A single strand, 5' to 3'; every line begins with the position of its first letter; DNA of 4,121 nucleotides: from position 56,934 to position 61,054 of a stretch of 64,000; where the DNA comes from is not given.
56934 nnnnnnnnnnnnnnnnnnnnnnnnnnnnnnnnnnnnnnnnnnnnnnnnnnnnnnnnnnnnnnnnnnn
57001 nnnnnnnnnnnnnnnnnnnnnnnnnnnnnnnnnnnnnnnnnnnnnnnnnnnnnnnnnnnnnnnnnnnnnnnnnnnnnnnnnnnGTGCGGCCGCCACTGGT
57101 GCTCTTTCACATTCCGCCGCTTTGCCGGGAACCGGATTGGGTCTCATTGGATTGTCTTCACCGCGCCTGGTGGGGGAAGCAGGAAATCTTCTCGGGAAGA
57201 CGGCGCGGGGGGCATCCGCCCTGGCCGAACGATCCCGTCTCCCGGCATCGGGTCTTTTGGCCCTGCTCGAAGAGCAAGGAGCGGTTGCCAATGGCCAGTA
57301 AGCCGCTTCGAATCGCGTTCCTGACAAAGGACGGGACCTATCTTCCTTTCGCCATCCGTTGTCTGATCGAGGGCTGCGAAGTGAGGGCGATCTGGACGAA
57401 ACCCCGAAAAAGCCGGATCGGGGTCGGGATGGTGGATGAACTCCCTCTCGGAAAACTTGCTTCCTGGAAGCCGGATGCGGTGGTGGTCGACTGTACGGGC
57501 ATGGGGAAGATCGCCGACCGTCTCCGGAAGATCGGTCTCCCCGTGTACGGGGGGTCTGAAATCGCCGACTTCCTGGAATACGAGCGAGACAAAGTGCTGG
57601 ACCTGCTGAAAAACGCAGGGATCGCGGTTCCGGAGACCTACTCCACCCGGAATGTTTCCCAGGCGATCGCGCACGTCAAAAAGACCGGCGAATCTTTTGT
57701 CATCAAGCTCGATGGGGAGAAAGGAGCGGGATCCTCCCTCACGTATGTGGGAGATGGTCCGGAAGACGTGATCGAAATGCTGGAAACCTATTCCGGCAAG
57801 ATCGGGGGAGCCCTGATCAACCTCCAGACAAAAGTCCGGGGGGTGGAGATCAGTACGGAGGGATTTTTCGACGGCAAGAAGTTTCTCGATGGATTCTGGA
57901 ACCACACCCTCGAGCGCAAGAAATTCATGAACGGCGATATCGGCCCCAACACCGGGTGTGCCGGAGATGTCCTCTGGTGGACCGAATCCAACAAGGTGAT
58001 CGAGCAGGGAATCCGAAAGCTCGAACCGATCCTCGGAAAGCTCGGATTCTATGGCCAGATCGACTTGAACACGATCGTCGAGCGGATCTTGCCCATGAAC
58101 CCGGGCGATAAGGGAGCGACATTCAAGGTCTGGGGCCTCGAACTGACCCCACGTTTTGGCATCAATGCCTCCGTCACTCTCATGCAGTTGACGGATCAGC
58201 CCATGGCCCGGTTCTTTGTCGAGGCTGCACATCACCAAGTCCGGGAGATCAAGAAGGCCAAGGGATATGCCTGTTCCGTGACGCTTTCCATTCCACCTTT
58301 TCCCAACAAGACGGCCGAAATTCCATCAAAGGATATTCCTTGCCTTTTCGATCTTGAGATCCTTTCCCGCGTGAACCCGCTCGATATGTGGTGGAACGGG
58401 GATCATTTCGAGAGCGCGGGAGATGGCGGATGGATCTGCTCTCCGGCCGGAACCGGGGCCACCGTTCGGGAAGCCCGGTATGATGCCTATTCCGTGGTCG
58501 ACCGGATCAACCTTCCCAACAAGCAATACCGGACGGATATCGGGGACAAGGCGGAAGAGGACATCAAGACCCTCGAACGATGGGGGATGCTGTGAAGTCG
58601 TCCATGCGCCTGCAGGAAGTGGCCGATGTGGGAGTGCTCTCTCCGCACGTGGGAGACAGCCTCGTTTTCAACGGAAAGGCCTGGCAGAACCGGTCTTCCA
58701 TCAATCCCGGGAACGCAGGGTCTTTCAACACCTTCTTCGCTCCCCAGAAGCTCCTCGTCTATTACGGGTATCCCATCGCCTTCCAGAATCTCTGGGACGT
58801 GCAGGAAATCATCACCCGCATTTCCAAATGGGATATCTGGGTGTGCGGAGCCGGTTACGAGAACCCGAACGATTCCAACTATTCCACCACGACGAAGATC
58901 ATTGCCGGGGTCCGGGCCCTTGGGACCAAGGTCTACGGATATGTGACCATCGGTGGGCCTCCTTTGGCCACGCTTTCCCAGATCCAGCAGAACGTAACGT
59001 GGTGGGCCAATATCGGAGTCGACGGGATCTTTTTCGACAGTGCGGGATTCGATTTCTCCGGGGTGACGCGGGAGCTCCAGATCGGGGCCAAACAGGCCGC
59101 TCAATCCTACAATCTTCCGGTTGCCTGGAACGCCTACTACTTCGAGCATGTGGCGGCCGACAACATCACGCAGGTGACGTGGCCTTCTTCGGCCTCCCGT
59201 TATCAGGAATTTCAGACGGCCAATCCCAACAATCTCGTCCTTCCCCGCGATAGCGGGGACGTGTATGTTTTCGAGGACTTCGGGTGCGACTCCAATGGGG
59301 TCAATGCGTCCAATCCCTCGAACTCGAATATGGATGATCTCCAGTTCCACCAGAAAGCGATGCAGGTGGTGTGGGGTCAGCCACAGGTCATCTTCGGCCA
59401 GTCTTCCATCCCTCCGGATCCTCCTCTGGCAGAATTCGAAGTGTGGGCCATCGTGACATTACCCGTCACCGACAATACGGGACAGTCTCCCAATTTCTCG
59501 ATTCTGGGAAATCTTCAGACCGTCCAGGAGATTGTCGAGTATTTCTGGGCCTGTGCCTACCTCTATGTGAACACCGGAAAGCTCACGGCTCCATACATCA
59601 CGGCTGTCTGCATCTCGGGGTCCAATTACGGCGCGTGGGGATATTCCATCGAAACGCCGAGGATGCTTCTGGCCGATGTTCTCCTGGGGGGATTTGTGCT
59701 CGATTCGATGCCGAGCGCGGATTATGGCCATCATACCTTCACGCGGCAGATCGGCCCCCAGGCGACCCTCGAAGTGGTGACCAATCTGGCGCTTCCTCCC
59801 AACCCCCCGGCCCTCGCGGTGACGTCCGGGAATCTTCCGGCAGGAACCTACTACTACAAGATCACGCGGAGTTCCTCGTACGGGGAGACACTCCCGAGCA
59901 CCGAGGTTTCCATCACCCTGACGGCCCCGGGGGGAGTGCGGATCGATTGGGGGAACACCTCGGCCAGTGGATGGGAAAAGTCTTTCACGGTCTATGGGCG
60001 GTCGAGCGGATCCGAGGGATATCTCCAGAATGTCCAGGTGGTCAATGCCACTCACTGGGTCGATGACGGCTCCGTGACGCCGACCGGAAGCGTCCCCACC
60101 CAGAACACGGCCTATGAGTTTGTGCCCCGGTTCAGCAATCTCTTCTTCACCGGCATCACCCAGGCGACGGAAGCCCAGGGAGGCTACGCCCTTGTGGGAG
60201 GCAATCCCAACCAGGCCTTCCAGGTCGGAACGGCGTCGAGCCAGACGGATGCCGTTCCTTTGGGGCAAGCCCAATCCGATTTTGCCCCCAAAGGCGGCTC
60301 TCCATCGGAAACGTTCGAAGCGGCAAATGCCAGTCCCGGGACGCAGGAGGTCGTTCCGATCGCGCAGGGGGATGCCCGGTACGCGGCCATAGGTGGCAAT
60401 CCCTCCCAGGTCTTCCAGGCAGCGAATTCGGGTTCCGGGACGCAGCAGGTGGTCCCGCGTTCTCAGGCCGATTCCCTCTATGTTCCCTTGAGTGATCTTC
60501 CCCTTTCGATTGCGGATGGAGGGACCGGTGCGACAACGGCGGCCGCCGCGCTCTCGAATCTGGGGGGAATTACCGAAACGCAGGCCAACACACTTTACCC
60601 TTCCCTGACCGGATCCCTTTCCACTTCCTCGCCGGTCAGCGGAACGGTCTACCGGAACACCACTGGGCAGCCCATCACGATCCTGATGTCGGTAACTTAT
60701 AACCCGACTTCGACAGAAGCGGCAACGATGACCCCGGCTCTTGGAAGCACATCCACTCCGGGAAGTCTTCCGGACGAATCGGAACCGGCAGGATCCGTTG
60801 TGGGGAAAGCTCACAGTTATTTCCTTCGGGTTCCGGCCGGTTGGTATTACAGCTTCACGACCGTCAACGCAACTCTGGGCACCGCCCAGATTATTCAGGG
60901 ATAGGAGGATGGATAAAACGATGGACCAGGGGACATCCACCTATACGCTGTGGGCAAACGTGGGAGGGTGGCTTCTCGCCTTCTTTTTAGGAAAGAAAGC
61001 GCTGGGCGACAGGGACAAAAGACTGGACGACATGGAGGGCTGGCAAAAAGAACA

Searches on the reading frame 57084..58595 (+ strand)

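Call 105: search_protein_families(library=pfam, proteins=[window:57084-58595:+], max_evalue=0.001)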
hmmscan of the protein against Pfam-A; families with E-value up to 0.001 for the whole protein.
window:57084-58595:+ (503 aa): 2 families
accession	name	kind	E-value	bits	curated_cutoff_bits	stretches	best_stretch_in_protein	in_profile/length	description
PF01071.24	GARS_A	-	1.4e-07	32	27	1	173-296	8-132/194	Phosphoribosylglycinamide synthetase, ATP-grasp (A) domain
PF02843.22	GARS_C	-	3e-06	27.9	34.8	1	447-489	50-92/92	Phosphoribosylglycinamide synthetase, C domain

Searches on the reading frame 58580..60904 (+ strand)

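Call 8: search_protein_families(library=phrogs, proteins=[window:58580-60904:+], max_evalue=0.001)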
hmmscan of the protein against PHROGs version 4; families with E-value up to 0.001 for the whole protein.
window:58580-60904:+ (774 aa): 1 family
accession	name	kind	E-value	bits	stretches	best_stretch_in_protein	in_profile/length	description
phrog_19622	-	other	8.7e-11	41.9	1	411-504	282-374/524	esterase/lipase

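Call 105: search_protein_families(library=pfam, proteins=[window:58580-60904:+], max_evalue=0.001)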
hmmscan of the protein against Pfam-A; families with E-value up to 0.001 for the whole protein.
window:58580-60904:+ (774 aa): 0 families
